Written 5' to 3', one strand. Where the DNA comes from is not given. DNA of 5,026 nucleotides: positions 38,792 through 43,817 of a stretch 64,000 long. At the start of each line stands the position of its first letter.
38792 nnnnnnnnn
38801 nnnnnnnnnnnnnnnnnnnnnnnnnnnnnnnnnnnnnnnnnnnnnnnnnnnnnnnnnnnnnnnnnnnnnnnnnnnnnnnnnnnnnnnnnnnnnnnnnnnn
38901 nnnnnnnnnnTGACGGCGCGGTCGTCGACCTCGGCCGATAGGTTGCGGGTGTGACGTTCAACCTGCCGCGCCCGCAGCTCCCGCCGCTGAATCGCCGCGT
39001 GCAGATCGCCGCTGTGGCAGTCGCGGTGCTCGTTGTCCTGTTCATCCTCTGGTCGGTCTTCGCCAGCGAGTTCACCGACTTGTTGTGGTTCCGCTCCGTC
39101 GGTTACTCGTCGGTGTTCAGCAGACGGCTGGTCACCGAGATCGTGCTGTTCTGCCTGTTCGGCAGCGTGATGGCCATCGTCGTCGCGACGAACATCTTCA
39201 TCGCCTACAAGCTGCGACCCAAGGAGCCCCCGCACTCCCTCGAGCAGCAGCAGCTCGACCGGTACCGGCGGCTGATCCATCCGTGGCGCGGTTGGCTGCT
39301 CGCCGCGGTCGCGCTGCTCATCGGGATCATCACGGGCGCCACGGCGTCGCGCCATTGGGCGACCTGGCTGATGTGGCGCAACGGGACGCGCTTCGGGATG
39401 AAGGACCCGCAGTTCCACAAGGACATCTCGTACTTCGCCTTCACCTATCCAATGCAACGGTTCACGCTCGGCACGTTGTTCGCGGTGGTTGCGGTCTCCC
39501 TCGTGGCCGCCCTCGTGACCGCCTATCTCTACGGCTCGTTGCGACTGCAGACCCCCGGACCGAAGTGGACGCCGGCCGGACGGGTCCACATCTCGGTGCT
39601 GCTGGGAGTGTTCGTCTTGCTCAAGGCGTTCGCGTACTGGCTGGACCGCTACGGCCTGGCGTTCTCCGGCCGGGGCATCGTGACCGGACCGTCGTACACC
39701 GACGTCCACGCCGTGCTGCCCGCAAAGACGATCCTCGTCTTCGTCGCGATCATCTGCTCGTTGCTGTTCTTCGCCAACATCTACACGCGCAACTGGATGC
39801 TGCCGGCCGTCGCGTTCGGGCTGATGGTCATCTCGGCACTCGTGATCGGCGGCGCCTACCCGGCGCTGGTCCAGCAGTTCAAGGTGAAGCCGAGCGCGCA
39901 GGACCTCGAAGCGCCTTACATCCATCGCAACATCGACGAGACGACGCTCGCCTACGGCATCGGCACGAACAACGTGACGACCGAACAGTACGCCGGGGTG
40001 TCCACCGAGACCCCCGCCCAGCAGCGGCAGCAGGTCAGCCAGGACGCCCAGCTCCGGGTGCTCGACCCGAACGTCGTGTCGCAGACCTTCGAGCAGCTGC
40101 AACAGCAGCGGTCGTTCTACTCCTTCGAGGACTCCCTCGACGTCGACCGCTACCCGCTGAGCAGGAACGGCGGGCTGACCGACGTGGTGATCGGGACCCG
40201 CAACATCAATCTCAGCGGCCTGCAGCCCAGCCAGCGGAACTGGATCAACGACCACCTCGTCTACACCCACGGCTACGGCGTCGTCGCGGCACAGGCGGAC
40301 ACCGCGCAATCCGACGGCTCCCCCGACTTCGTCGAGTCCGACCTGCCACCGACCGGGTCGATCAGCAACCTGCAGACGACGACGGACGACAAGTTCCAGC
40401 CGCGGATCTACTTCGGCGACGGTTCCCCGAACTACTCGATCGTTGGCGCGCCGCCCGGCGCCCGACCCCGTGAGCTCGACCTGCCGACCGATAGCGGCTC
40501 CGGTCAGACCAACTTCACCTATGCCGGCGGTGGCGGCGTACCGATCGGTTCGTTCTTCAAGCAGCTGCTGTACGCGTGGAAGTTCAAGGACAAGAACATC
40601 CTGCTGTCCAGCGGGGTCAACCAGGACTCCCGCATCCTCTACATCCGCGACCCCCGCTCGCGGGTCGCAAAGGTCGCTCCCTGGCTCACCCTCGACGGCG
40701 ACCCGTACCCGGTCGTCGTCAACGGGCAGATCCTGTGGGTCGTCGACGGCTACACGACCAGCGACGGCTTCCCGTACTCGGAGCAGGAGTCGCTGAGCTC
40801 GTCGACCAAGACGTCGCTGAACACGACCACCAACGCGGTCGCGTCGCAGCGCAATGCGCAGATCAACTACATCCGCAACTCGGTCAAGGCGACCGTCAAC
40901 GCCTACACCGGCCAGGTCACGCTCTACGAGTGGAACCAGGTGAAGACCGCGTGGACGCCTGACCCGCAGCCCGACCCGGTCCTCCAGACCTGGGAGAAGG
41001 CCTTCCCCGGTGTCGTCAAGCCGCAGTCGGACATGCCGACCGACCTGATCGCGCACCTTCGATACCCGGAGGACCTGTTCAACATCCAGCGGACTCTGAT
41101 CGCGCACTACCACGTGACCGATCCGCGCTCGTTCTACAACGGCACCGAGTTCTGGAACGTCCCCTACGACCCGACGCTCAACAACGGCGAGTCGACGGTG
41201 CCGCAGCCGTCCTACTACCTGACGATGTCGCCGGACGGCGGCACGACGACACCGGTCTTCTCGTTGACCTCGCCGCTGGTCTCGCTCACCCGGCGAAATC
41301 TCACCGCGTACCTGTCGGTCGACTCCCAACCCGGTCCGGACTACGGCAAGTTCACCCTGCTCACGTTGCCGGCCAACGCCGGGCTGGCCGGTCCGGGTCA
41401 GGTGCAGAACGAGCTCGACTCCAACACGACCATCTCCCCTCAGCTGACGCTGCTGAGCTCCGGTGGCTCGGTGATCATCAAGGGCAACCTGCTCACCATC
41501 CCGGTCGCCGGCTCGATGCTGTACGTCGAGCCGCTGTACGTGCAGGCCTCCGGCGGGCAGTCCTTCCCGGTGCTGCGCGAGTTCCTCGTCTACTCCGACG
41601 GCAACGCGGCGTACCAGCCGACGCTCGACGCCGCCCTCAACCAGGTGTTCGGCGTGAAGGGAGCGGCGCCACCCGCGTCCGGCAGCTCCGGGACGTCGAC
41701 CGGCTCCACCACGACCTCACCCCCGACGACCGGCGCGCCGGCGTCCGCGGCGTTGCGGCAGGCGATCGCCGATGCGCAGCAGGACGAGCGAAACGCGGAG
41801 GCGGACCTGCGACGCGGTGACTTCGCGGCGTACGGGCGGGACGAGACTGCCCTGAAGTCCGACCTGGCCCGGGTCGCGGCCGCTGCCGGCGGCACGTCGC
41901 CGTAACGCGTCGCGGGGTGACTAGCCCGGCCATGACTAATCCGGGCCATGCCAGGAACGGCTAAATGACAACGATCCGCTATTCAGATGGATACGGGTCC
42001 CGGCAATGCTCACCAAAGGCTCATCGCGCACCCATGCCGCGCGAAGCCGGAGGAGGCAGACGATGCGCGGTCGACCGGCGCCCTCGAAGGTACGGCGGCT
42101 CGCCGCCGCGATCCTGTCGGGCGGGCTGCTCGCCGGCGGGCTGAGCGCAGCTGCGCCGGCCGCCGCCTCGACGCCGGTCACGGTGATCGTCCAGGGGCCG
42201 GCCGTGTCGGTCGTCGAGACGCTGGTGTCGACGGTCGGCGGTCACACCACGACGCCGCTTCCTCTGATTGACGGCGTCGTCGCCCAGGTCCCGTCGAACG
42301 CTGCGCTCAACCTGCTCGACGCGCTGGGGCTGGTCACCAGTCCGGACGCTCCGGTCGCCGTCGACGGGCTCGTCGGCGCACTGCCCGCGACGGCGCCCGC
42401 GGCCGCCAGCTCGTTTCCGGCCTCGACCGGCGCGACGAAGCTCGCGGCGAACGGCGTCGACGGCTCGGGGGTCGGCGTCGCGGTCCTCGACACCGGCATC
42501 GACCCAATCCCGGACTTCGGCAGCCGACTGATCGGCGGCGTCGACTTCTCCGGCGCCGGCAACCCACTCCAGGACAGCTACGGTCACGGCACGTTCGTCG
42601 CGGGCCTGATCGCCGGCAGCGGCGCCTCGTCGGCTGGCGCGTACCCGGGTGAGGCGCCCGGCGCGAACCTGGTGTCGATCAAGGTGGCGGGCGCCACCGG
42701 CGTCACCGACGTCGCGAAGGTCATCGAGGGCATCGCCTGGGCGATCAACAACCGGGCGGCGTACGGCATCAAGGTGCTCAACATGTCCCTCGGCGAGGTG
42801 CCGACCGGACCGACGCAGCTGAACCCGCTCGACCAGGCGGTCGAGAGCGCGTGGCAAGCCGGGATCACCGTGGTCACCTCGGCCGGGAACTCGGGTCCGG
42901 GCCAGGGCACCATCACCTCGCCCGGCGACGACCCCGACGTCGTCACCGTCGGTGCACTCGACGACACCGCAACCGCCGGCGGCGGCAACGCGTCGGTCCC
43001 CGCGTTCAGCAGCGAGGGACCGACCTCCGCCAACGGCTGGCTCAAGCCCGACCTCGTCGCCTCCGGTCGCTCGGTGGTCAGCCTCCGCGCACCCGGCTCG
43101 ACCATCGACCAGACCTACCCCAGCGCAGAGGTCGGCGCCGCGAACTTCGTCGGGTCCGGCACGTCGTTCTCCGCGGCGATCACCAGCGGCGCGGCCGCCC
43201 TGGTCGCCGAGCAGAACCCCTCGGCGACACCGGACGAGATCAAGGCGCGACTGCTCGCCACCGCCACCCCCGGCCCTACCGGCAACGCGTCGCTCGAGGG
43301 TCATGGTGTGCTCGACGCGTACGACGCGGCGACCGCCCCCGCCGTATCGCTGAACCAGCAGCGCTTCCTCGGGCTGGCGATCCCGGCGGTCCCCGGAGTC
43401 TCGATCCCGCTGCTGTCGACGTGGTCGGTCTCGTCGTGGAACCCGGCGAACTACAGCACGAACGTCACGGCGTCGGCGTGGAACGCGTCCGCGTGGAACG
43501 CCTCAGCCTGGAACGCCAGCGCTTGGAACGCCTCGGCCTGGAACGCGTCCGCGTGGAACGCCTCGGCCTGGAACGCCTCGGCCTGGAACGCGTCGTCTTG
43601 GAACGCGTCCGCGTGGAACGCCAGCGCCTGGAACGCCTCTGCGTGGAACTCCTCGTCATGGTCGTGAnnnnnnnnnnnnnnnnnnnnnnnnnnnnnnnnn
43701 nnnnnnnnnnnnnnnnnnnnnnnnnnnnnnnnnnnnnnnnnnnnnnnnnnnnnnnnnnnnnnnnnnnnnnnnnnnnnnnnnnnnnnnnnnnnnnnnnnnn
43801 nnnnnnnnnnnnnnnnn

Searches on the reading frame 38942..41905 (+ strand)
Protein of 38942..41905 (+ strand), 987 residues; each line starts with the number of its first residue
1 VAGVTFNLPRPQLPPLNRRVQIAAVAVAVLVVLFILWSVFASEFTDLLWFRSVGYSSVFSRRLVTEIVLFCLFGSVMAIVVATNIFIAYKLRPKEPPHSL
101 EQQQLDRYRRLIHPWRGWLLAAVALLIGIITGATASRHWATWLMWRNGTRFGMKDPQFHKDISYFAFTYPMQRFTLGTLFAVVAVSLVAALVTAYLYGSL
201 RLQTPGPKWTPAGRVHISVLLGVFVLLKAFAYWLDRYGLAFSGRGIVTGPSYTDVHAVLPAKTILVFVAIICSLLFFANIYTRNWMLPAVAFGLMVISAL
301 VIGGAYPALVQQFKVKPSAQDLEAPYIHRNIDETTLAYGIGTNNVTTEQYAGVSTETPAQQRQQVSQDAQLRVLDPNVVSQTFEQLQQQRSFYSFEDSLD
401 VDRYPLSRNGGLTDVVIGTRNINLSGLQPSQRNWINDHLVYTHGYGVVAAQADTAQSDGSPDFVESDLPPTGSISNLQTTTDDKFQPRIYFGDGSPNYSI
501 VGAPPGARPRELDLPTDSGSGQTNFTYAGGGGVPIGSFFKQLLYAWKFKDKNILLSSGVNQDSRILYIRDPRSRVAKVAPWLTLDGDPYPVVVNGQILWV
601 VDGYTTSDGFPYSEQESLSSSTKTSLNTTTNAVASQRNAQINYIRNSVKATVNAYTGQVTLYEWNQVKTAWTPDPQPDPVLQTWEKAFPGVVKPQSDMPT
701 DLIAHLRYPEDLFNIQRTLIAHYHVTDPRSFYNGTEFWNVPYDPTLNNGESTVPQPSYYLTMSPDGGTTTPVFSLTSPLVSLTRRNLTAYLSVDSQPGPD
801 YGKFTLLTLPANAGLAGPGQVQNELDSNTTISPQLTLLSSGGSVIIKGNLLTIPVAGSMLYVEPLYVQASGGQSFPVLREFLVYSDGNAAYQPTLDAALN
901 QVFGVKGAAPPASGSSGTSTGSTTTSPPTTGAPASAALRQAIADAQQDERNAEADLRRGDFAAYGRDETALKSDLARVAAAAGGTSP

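Call 8: search_protein_families(library=pfam, proteins=[window:38942-41905:+], max_evalue=0.001)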
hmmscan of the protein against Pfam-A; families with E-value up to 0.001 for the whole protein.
window:38942-41905:+ (987 aa): 1 family
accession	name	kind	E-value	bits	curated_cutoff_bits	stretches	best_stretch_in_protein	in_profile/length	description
PF03699.18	UPF0182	-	9.9e-269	894.1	27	1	25-838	3-770/770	Uncharacterised protein family (UPF0182)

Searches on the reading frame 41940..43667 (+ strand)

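Call 9: search_protein_families(library=pfam, proteins=[window:41940-43667:+], max_evalue=0.001)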
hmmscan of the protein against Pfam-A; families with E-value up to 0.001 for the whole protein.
window:41940-43667:+ (575 aa): 1 family
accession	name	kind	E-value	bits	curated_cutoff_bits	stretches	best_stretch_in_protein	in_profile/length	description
PF00082.27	Peptidase_S8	-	6.7e-43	147.5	21.8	1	175-456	1-288/288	Subtilase family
